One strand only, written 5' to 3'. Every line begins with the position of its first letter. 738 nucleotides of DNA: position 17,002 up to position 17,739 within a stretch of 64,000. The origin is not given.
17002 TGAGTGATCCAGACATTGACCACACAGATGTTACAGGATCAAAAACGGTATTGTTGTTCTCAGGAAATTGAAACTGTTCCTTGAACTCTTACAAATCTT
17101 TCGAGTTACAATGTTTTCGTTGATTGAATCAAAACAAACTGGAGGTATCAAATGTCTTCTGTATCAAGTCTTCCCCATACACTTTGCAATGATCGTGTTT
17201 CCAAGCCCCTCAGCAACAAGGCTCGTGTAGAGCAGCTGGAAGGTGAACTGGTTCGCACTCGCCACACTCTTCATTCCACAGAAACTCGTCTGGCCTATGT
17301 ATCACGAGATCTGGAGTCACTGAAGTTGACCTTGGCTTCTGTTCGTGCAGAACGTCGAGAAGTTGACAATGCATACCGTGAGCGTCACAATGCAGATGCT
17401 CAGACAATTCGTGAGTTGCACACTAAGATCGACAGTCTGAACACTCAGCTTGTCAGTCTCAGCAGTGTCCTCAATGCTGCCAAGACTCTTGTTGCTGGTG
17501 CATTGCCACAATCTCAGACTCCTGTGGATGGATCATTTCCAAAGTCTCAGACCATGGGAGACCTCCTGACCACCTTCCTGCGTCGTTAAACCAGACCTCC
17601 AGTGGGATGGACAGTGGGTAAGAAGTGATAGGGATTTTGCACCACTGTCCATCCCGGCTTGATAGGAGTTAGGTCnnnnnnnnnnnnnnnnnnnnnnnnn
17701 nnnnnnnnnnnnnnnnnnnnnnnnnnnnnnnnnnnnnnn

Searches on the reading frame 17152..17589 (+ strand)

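Call 58: search_protein_families(library=pfam, proteins=[window:17152-17589:+], max_evalue=0.01)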
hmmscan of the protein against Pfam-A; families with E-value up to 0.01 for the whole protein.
window:17152-17589:+ (145 aa): 7 families
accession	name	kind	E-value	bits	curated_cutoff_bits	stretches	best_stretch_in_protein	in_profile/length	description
PF06428.16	Sec2p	-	0.00062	20.1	28.5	0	24-70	43-89/92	GDP/GTP exchange factor Sec2p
PF06160.17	EzrA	-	0.00088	18.1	39.6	1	21-114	91-184/557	Septation ring formation regulator, EzrA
PF00038.26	Filament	-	0.0016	18.6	40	1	23-103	195-275/313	Intermediate filament protein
PF10805.13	DUF2730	-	0.0045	17.5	24.9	0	15-75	24-86/102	Protein of unknown function (DUF2730)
PF16888.10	YwqH-like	-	0.0046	17.6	33.7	0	33-114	36-118/123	YwqH-like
PF10174.14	Cast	-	0.0074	15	29.1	1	21-70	652-701/766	RIM-binding protein of the cytomatrix active zone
PF06818.20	Fez1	-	0.0088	17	34.4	0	21-101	63-146/199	Fez1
